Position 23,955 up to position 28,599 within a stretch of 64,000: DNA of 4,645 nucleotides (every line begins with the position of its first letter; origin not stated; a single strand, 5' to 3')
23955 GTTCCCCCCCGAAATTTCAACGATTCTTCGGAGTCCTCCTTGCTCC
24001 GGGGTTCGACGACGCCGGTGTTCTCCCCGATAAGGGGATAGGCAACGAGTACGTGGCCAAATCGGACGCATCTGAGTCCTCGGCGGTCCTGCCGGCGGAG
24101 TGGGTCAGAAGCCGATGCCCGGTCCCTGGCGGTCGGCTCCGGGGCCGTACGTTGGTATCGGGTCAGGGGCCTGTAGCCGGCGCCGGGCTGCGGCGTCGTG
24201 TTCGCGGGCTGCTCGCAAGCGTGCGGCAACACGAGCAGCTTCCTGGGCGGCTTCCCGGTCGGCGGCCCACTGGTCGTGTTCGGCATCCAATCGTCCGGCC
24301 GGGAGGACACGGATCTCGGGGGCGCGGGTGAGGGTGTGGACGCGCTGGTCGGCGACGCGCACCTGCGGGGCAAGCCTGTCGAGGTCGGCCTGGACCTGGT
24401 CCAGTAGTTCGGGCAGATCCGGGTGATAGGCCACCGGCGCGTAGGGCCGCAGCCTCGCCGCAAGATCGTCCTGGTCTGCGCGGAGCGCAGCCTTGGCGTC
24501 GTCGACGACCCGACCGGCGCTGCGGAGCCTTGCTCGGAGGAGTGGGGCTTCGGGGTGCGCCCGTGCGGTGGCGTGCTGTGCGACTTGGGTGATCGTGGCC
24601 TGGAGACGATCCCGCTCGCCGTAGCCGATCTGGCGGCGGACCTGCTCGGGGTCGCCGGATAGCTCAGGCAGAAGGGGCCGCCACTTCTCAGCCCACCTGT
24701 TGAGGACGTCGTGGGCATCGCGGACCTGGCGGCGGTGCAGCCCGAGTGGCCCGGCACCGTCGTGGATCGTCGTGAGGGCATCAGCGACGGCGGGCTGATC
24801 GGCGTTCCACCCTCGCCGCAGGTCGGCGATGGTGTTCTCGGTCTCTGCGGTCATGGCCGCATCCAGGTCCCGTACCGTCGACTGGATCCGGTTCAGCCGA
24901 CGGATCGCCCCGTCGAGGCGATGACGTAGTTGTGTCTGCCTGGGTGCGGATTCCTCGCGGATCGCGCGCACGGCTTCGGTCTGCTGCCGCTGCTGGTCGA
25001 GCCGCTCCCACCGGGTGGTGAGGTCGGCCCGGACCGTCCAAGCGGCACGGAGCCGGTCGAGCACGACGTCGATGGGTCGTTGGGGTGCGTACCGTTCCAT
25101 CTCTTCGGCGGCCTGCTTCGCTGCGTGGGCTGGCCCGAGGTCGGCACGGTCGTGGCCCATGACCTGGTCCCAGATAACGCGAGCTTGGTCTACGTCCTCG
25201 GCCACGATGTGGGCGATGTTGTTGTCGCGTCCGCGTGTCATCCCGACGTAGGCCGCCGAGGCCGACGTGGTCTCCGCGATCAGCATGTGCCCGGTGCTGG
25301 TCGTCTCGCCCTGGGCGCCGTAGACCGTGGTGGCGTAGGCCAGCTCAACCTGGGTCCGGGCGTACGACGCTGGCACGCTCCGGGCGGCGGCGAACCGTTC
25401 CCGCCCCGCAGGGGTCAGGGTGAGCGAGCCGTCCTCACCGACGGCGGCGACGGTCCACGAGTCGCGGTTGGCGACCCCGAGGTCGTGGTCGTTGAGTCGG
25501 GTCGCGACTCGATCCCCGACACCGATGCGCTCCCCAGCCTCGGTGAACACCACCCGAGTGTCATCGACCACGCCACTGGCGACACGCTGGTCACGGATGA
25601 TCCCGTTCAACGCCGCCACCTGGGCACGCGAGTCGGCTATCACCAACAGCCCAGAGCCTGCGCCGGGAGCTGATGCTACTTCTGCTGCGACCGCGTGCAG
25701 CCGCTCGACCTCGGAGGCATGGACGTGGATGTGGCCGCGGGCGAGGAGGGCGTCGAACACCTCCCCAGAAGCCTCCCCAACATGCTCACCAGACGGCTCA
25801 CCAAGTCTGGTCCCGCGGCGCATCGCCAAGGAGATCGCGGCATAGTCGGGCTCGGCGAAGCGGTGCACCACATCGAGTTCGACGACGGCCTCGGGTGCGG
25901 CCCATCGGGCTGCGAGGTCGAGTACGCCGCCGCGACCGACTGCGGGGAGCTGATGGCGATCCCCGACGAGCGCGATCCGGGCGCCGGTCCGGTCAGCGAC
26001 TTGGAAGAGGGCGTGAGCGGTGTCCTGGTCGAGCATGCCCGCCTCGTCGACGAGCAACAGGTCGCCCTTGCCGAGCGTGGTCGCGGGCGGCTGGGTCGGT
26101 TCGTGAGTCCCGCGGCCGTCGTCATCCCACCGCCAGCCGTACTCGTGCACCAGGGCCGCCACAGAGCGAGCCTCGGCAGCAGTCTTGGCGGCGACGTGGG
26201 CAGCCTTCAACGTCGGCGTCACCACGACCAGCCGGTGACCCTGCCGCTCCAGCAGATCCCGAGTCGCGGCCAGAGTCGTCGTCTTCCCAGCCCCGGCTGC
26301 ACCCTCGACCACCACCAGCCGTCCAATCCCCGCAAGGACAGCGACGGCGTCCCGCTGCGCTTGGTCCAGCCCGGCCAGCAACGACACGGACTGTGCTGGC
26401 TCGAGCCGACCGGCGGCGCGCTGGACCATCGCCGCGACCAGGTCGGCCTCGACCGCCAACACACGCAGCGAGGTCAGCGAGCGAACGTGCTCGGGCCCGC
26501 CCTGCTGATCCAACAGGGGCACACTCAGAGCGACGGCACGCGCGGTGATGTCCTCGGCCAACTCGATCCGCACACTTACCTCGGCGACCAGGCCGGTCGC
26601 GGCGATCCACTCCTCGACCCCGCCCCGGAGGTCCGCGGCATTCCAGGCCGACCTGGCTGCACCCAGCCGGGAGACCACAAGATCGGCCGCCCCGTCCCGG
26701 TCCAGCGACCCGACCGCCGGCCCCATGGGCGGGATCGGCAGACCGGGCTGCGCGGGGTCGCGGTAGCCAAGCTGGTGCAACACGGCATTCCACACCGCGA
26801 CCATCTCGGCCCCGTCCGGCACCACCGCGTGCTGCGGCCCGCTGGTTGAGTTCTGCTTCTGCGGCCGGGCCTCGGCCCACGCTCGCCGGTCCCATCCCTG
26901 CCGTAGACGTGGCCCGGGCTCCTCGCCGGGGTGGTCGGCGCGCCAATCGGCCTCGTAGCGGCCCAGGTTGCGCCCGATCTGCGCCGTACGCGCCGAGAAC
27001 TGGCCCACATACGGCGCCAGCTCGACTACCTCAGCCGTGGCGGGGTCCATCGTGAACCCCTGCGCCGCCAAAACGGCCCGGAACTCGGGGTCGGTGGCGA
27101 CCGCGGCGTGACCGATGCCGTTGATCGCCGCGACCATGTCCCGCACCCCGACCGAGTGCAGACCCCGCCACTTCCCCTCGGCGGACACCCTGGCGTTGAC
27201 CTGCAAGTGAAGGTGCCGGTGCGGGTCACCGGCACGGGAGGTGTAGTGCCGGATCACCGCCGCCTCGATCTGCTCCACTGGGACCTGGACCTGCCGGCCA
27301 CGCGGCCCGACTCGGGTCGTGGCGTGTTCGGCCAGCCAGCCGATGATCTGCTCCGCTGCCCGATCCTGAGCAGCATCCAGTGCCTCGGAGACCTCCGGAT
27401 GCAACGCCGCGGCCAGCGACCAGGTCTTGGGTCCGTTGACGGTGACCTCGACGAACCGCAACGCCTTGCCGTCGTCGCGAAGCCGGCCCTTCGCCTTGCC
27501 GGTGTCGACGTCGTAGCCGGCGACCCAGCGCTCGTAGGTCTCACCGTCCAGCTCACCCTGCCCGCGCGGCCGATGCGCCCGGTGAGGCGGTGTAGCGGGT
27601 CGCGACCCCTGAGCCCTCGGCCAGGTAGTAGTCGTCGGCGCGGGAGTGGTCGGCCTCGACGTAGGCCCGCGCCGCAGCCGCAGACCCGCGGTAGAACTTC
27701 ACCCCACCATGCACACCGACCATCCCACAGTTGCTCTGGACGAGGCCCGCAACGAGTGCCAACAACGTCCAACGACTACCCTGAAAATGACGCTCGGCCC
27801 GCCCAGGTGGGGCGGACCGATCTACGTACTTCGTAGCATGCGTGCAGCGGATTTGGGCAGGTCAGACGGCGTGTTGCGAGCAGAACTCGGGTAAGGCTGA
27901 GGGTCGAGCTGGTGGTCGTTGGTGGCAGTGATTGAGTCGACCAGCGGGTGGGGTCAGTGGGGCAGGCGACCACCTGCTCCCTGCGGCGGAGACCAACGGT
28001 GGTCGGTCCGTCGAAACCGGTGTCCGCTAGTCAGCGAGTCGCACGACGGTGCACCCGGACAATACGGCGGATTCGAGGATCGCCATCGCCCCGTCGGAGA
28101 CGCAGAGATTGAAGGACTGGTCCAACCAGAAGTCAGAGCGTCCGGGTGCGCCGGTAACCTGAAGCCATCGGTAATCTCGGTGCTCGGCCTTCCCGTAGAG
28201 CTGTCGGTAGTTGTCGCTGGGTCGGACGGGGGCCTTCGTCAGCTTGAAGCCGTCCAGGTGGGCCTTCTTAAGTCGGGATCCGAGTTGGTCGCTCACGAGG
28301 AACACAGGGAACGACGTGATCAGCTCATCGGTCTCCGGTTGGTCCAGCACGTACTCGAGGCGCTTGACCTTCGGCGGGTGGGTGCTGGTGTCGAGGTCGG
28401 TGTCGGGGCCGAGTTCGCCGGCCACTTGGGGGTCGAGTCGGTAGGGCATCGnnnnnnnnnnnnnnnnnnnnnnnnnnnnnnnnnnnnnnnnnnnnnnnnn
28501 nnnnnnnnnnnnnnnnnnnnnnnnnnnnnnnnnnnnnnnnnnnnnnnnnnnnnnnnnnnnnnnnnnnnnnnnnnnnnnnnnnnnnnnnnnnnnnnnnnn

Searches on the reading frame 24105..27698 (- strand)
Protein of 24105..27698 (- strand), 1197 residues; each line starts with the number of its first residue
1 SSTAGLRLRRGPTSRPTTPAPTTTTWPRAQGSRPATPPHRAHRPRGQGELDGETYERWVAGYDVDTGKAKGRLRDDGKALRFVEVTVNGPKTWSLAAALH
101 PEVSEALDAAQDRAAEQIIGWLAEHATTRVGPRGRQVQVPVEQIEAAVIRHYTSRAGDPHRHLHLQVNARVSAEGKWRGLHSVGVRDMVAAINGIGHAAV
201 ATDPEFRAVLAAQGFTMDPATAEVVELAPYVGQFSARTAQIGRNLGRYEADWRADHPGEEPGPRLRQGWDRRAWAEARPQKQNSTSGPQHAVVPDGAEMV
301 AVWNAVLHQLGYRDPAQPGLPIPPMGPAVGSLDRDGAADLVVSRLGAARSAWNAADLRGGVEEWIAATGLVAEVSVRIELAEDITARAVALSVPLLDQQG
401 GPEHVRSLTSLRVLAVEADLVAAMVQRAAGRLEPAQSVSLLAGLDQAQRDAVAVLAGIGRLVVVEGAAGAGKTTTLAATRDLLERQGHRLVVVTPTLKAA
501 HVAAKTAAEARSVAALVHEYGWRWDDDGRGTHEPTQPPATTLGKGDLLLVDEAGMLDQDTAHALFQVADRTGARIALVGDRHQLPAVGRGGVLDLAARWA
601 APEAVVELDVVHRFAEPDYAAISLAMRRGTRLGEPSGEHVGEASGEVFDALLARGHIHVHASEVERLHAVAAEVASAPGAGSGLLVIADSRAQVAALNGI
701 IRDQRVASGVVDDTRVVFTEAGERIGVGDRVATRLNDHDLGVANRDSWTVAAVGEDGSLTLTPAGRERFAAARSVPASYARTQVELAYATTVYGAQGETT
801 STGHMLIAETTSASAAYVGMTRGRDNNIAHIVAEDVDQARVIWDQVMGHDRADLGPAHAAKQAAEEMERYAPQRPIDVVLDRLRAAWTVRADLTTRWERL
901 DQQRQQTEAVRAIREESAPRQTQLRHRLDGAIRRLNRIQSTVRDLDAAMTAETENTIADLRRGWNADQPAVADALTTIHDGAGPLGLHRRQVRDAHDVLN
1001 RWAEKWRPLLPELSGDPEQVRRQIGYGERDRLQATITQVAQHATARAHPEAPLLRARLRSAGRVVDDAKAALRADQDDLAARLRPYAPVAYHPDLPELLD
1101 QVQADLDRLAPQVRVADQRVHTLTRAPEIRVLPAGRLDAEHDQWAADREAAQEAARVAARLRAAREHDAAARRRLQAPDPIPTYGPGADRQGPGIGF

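Call 9: search_protein_families(library=pfam, proteins=[window:24105-27698:-], max_evalue=0.001)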
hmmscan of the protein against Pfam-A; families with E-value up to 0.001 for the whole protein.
window:24105-27698:- (1197 aa): 7 families
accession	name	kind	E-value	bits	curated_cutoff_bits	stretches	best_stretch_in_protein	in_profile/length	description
PF08751.17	TrwC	-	5.9e-46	157.8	25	1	47-286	40-271/286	TrwC relaxase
PF13604.12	AAA_30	-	9e-42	143.4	27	1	444-660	2-189/191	AAA domain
PF13245.12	AAA_19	-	1e-17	65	25.1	1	456-589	8-134/134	AAA domain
PF01443.25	Viral_helicase1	-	1.2e-05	25.7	21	0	463-587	2-100/228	Viral superfamily 1 RNA helicase core domain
PF06414.18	Zeta_toxin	-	8.5e-05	22.5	22.3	1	461-524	18-83/199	Zeta toxin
PF13401.12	AAA_22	-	0.00015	22.6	27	1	460-581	6-124/130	AAA domain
PF13086.12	AAA_11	-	0.00072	19.9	27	0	546-587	215-253/257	AAA domain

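Call 84: search_protein_families(library=ncbifam, proteins=[window:24105-27698:-], max_evalue=0.01)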
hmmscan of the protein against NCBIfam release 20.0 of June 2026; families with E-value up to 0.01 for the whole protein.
window:24105-27698:- (1197 aa): 11 families
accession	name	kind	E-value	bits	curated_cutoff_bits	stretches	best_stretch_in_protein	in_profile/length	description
TIGR02768.1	TraA_Ti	equivalog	1.5e-42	145.9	590.45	1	338-839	252-723/751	Ti-type conjugative transfer relaxase TraA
NF041492.1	MobF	equivalog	1.6e-30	106.7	100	1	47-286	55-283/299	MobF family relaxase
NF010464.0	PRK13889.1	subfamily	7.6e-25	87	1015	1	435-1049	340-902/992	conjugal transfer relaxase TraA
TIGR01448.2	helicase_RecD2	equivalog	4.1e-23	81.4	500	1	443-799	316-652/713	SF1B family DNA helicase RecD2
TIGR02760.1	TraI_TIGR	equivalog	6.2e-22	77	929.85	2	405-715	390-660/1960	conjugative transfer relaxase/helicase TraI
NF010263.0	PRK13709.1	equivalog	6.4e-22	76.8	2212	3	439-611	964-1130/1752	conjugative transfer relaxase/helicase TraI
NF010402.0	PRK13826.1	subfamily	1.7e-21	75.9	1317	1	442-826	380-732/1102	Dtr system oriT relaxase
TIGR01447.1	recD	equivalog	1.3e-10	40.5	310.15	1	417-594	117-311/597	exodeoxyribonuclease V subunit alpha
TIGR02686.1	relax_trwC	domain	1.6e-10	41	145.5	1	47-242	35-238/286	conjugative relaxase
NF008127.0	PRK10875.1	equivalog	0.0001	21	671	1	451-600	164-324/619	exodeoxyribonuclease V subunit alpha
TIGR00041.1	DTMP_kinase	equivalog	0.0022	17.7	83.25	1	459-493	4-38/196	dTMP kinase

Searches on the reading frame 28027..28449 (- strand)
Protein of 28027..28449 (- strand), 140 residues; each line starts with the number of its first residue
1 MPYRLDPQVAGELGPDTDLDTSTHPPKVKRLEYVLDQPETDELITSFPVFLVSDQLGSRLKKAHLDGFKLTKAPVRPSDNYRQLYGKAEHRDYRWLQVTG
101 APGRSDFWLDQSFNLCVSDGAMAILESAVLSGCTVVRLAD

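Call 3: search_protein_families(library=pfam, proteins=[window:28027-28449:-], max_evalue=0.01)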
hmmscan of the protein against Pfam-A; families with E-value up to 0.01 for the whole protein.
window:28027-28449:- (140 aa): 0 families

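Call 4: search_protein_families(library=padloc, proteins=[window:28027-28449:-], max_evalue=0.01)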
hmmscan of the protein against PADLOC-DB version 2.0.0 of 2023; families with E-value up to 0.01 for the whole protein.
window:28027-28449:- (140 aa): 0 families

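Call 5: search_protein_families(library=ncbifam, proteins=[window:28027-28449:-], max_evalue=0.01)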
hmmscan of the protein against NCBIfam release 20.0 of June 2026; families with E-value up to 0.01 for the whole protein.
window:28027-28449:- (140 aa): 0 families

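Call 65: search_protein_families(library=pfam, proteins=[window:28027-28449:-], max_evalue=1)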
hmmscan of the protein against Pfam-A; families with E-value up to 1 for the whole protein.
window:28027-28449:- (140 aa): 0 families

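Call 84: search_protein_families(library=ncbifam, proteins=[window:28027-28449:-], max_evalue=0.01)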
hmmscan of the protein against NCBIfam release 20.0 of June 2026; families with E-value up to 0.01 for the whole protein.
window:28027-28449:- (140 aa): 0 families

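Call 87: search_protein_families(library=phrogs, proteins=[window:28027-28449:-], max_evalue=0.001)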
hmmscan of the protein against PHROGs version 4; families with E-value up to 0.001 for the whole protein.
window:28027-28449:- (140 aa): 1 family
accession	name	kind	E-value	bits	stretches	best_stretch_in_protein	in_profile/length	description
phrog_32682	-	unknown function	4.3e-24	86.1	1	4-131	5-132/142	-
